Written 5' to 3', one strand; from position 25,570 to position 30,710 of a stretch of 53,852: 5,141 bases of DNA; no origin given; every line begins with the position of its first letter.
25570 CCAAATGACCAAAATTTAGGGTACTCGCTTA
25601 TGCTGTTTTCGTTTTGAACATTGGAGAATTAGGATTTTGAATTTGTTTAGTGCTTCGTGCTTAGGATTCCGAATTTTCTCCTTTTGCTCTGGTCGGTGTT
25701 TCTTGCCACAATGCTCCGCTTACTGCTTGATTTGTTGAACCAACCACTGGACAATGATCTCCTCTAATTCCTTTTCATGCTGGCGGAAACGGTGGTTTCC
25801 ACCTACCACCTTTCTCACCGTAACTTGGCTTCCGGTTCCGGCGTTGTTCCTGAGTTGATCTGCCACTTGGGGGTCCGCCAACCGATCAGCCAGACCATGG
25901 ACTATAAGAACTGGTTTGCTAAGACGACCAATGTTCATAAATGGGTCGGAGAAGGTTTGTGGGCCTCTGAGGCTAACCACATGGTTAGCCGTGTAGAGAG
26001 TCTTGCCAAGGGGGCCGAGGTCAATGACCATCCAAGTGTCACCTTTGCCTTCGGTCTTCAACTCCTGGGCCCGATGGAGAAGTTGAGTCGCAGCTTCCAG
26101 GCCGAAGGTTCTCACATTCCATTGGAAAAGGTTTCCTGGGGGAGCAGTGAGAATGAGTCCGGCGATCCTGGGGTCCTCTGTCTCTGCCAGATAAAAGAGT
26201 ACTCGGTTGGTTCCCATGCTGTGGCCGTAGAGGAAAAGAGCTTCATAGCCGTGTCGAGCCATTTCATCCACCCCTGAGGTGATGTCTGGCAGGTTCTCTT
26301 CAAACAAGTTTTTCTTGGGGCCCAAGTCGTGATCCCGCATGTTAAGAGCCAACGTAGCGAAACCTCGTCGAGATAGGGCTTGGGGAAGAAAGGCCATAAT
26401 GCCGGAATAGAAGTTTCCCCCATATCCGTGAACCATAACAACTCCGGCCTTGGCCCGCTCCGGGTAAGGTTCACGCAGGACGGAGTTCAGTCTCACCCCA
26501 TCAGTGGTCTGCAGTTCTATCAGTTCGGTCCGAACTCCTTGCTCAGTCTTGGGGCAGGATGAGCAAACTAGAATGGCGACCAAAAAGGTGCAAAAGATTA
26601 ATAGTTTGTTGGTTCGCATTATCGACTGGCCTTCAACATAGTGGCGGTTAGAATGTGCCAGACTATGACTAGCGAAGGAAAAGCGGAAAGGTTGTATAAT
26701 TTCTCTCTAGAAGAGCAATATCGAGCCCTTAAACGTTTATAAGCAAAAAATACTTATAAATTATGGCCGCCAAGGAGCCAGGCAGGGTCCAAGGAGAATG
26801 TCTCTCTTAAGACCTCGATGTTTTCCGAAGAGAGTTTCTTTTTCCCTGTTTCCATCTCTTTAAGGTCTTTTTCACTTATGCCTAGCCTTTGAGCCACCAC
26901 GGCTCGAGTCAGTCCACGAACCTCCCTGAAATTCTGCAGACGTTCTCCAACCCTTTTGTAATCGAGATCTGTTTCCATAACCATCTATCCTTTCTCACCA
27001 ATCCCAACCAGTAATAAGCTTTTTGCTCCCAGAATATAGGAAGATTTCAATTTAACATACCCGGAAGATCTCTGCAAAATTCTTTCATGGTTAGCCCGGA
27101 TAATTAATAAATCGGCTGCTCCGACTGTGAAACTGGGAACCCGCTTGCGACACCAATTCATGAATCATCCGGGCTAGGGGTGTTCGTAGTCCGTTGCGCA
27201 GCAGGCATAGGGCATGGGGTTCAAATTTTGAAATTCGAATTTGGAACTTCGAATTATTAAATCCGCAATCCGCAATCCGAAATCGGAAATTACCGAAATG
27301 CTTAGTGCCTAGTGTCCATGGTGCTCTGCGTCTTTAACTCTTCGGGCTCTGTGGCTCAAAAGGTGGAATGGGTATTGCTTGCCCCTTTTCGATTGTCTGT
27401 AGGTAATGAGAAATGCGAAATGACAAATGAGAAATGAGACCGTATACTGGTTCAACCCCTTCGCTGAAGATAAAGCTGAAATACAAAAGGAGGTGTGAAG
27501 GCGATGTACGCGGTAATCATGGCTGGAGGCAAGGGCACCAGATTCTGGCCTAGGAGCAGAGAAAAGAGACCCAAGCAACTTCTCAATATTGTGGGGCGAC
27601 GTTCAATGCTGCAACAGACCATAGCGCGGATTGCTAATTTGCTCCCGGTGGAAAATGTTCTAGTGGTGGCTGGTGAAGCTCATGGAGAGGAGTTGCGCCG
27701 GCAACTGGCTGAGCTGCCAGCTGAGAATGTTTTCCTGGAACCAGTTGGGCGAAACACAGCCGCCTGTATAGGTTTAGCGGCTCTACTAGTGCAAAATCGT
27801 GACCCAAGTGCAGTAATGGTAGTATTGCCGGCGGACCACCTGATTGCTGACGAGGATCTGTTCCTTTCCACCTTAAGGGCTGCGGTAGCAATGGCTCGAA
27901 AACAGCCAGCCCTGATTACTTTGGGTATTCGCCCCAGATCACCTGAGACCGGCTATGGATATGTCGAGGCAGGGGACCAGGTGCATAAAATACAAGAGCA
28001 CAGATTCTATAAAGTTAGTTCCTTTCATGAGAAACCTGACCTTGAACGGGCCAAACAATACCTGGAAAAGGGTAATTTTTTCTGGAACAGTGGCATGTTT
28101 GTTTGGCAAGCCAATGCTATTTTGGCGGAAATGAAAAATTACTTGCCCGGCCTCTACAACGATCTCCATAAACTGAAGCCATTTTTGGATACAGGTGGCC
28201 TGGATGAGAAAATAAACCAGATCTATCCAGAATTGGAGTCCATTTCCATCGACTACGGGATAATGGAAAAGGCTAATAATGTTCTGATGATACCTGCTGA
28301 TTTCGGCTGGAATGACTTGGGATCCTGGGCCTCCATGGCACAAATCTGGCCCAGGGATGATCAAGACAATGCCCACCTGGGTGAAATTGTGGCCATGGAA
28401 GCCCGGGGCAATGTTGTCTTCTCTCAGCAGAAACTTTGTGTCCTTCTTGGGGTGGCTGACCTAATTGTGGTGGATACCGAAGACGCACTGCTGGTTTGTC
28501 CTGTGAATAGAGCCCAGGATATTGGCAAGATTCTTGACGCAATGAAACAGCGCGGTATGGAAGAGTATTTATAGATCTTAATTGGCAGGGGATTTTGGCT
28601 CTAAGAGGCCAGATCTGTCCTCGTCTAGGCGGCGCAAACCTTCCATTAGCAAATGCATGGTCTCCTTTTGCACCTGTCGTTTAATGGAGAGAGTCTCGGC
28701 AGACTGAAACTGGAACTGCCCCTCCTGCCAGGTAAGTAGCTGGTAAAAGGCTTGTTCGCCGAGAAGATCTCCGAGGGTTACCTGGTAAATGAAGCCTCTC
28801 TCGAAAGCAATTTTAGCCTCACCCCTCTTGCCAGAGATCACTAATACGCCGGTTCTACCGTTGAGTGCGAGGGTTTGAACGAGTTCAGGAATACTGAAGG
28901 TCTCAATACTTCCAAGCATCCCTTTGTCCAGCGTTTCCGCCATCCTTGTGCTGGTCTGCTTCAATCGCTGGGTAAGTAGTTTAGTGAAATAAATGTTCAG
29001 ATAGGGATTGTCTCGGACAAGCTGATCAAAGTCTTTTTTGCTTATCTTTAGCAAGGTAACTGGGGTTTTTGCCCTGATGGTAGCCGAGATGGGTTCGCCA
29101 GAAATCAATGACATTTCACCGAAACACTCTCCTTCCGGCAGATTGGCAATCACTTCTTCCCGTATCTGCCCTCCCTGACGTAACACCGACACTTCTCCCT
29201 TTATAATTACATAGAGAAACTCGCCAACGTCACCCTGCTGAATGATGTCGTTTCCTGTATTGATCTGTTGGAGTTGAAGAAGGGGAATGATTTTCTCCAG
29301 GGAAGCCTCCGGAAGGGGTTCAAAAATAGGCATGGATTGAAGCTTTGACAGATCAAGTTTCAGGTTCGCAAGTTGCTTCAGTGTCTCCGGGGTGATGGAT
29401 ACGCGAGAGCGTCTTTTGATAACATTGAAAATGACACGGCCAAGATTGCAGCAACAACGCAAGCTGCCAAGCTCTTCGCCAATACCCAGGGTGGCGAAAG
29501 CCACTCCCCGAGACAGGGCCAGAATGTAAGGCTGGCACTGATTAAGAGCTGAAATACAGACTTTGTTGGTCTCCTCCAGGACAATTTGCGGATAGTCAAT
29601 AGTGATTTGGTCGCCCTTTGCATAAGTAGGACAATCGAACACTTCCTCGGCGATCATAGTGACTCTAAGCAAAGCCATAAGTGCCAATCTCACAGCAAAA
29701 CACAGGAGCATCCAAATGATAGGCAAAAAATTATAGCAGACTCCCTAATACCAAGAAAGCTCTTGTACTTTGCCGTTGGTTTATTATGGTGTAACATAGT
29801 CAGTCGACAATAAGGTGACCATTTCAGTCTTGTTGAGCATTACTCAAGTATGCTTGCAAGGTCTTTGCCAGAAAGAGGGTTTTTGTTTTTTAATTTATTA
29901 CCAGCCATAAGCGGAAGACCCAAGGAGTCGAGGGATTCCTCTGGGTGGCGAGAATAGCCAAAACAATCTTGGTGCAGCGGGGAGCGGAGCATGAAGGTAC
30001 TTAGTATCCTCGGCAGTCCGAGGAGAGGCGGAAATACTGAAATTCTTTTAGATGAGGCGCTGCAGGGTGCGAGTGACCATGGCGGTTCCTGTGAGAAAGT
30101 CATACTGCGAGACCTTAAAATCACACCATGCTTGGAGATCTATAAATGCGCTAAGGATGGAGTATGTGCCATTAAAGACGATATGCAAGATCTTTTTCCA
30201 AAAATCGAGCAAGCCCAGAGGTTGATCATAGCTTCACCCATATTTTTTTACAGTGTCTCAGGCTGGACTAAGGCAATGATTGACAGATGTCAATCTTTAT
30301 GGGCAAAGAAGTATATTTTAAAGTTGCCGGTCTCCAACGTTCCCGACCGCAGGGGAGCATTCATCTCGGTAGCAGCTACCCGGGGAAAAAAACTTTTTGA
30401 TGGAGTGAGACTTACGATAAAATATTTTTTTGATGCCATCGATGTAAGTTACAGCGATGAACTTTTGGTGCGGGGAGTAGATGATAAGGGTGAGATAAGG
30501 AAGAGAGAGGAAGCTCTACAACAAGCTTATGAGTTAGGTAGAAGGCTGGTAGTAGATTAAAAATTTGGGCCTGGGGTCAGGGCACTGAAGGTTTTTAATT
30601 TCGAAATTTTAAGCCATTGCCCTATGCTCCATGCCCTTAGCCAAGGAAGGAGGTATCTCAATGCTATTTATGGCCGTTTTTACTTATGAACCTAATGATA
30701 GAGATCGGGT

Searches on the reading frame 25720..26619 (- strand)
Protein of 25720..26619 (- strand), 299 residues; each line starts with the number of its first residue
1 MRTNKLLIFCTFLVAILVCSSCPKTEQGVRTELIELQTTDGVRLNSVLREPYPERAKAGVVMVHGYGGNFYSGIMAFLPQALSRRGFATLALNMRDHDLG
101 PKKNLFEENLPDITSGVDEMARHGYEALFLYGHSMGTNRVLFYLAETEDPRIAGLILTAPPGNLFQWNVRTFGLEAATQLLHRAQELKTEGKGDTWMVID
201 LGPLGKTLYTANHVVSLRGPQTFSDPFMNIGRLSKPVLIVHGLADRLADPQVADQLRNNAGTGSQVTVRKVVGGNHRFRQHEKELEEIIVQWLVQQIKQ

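Call 11: search_protein_families(library=ncbifam, proteins=[window:25720-26619:-], max_evalue=0.00001)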
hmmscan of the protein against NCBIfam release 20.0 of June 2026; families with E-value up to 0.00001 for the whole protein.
window:25720-26619:- (299 aa): 1 family
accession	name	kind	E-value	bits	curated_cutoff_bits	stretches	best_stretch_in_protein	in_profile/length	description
NF011457.0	PRK14875.1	equivalog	1.1e-08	34.5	307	1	55-162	130-233/372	acetoin dehydrogenase dihydrolipoyllysine-residue acetyltransferase subunit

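Call 26: search_protein_families(library=pfam, proteins=[window:25720-26619:-], max_evalue=0.00001)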
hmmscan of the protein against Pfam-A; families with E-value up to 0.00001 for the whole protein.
window:25720-26619:- (299 aa): 4 families
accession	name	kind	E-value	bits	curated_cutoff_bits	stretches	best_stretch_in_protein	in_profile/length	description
PF12146.15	Hydrolase_4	-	7e-17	62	27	1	55-165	2-114/239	Serine aminopeptidase, S33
PF00561.26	Abhydrolase_1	-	1.2e-14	55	25.8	1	60-167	3-109/245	alpha/beta hydrolase fold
PF12697.13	Abhydrolase_6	-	1.2e-09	39.6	26.3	1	60-278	1-205/217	Alpha/beta hydrolase family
PF20408.4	Abhydrolase_11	-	1e-06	29.1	27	0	57-158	2-105/193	Alpha/beta hydrolase domain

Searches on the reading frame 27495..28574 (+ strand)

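Call 11: search_protein_families(library=ncbifam, proteins=[window:27495-28574:+], max_evalue=0.00001)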
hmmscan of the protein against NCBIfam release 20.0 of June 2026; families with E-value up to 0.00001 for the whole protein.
window:27495-28574:+ (359 aa): 9 families
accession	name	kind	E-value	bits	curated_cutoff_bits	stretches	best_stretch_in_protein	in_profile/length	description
TIGR01479.1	GMP_PMI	equivalog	3.3e-101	339.4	372.95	1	4-357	1-352/467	mannose-1-phosphate guanylyltransferase/mannose-6-phosphate isomerase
NF012004.0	PRK15460.1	equivalog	4.2e-82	276.3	859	1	3-357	5-362/478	mannose-1-phosphate guanyltransferase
NF010933.0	PRK14353.1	equivalog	3.6e-10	39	505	1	3-170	5-160/453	bifunctional UDP-N-acetylglucosamine diphosphorylase/glucosamine-1-phosphate N-acetyltransferase GlmU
TIGR03992.1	Arch_glmU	subfamily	2.3e-09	36.7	292.1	1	4-168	1-151/393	bifunctional sugar-1-phosphate nucleotidylyltransferase/acetyltransferase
TIGR01173.1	glmU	equivalog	4.8e-09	35.6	366.85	1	5-170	2-153/452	bifunctional UDP-N-acetylglucosamine diphosphorylase/glucosamine-1-phosphate N-acetyltransferase GlmU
NF010932.0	PRK14352.1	equivalog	3.7e-07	29.2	611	1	5-170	8-164/488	bifunctional UDP-N-acetylglucosamine diphosphorylase/glucosamine-1-phosphate N-acetyltransferase GlmU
TIGR00453.1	ispD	equivalog_domain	1.6e-06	27.7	181.3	1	6-109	2-97/219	2-C-methyl-D-erythritol 4-phosphate cytidylyltransferase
NF010936.0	PRK14356.1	equivalog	2.1e-06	26.9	666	1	5-182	7-170/456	bifunctional UDP-N-acetylglucosamine diphosphorylase/glucosamine-1-phosphate N-acetyltransferase GlmU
NF010934.1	PRK14354.1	equivalog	7.7e-06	24.7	450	1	5-170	1-153/447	bifunctional UDP-N-acetylglucosamine diphosphorylase/glucosamine-1-phosphate N-acetyltransferase GlmU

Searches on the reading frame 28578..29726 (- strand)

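Call 11: search_protein_families(library=ncbifam, proteins=[window:28578-29726:-], max_evalue=0.00001)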
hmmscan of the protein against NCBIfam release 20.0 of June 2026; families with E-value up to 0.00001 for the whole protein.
window:28578-29726:- (382 aa): 8 families
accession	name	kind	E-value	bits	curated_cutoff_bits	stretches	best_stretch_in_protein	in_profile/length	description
NF008732.0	PRK11753.1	equivalog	7e-20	71.4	266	1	136-263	9-137/214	cAMP-activated global transcriptional regulator CRP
NF041163.2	encap_f2b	equivalog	2.3e-13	50.1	400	1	121-258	65-204/450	family 2B encapsulin nanocompartment shell protein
TIGR03896.1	cyc_nuc_ocin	subfamily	3.6e-10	39.7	161.05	1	152-262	163-273/317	bacteriocin-type transport-associated protein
NF058543.1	ActPatMycb56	equivalog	3.7e-09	35.9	460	1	132-255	1-122/317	acetyltransferase Pat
TIGR03697.1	NtcA_cyano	equivalog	4.9e-09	36.2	244.95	1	159-326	2-168/193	global nitrogen regulator NtcA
TIGR04076.1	TIGR04076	subfamily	2e-08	34.7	33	1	20-103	4-87/91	TIGR04076 family protein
NF006901.0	PRK09392.1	equivalog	1.6e-07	30.9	211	1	125-243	5-122/236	transcriptional activator FtrB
NF050815.1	TransActFtrBCaul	equivalog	1.1e-06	28.1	300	1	123-241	5-122/251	transcriptional activator FtrB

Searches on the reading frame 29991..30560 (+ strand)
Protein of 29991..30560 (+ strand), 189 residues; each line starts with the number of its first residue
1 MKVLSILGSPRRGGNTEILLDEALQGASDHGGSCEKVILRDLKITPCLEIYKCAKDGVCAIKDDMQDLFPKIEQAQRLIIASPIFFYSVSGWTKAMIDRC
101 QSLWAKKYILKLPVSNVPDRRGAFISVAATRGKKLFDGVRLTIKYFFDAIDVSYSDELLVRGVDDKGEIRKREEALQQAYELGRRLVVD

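Call 11: search_protein_families(library=ncbifam, proteins=[window:29991-30560:+], max_evalue=0.00001)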
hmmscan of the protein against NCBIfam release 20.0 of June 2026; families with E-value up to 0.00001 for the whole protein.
window:29991-30560:+ (189 aa): 1 family
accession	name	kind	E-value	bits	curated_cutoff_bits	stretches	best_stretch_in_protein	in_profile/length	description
TIGR03567.1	FMN_reduc_SsuE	equivalog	7.4e-08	32.5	164.05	1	2-100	1-91/171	NADPH-dependent FMN reductase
